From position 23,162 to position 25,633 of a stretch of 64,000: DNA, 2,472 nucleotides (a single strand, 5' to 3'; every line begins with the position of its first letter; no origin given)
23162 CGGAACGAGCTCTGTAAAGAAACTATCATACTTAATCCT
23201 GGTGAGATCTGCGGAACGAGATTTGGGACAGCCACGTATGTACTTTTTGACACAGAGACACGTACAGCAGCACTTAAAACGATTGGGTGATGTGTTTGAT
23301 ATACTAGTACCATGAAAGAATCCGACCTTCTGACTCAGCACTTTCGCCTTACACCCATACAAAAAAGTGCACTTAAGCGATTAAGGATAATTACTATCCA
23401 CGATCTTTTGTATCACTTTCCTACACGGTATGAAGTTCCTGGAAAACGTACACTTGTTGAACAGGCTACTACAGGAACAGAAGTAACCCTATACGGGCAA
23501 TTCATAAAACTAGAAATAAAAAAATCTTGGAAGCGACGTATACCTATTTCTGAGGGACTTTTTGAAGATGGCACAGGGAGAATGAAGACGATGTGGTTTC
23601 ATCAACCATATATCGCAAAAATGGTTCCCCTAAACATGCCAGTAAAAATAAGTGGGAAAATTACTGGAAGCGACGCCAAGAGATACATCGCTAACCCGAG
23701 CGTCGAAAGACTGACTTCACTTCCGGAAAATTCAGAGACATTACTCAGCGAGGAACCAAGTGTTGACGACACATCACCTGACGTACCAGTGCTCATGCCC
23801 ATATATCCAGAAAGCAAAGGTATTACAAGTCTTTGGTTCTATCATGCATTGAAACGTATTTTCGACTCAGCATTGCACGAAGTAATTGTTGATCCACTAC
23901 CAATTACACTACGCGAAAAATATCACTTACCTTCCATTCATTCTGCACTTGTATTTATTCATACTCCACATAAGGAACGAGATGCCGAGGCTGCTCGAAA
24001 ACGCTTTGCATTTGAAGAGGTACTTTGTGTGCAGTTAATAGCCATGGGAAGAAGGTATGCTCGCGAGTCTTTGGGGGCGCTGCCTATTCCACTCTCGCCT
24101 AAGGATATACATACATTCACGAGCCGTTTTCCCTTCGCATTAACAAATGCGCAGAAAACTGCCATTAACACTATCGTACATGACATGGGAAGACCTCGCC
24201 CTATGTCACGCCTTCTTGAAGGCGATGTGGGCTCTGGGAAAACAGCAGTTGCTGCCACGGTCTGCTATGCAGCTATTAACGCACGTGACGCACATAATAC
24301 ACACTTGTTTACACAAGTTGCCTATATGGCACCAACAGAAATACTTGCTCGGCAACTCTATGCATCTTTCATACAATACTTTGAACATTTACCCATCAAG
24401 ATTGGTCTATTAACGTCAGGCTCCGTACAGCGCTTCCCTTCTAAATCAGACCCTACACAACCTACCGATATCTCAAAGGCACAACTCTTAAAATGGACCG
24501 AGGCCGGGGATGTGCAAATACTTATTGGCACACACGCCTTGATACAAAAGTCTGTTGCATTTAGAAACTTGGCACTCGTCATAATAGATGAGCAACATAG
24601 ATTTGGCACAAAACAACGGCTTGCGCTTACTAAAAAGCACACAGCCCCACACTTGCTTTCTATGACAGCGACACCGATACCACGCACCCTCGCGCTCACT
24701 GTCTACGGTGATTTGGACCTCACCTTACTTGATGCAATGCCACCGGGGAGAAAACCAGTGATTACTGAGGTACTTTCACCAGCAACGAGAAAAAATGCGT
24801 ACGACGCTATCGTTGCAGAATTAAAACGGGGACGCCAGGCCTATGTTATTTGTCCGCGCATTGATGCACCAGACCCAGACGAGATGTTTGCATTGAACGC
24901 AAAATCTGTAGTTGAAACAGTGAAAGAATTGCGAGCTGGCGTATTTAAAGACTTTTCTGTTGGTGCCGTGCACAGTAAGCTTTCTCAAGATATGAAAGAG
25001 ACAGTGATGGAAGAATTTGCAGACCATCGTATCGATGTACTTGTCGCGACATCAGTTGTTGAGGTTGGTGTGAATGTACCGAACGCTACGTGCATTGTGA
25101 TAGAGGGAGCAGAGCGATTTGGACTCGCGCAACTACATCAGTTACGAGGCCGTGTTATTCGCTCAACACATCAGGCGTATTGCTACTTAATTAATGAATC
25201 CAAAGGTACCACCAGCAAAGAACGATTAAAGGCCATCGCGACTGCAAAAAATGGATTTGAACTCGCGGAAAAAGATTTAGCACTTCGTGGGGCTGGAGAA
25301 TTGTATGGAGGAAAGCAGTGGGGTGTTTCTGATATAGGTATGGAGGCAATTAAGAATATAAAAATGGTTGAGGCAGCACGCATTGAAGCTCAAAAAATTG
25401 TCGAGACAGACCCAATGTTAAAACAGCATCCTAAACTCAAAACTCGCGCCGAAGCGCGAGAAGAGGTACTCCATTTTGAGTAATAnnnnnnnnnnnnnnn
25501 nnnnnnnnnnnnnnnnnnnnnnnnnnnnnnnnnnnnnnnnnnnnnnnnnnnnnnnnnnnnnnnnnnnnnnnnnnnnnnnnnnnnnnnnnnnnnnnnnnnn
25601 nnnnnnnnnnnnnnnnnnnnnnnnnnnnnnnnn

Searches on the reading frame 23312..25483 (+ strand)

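Call 54: search_protein_families(library=pfam, proteins=[window:23312-25483:+], max_evalue=0.001)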
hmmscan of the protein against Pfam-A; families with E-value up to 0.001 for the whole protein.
window:23312-25483:+ (723 aa): 6 families
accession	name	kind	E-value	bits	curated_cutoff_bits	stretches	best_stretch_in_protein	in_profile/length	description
PF00270.35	DEAD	-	3.5e-20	72.8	26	1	278-460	1-164/167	DEAD/DEAH box helicase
PF00271.37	Helicase_C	-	7.6e-18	65.2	23.5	1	502-618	8-109/110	Helicase conserved C-terminal domain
PF04851.21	ResIII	-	6e-13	49.5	22.5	1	276-455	3-162/164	Type III restriction enzyme, res subunit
PF17191.10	RecG_wedge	-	2.5e-12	47.1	23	1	17-137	12-131/162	RecG wedge domain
PF19833.4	RecG_dom3_C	-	3.6e-08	33.8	26.8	1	647-705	3-63/87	ATP-dependent DNA helicase RecG, domain 3, C-terminal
PF13604.12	AAA_30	-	0.00026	21.2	27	0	277-443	2-112/191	AAA domain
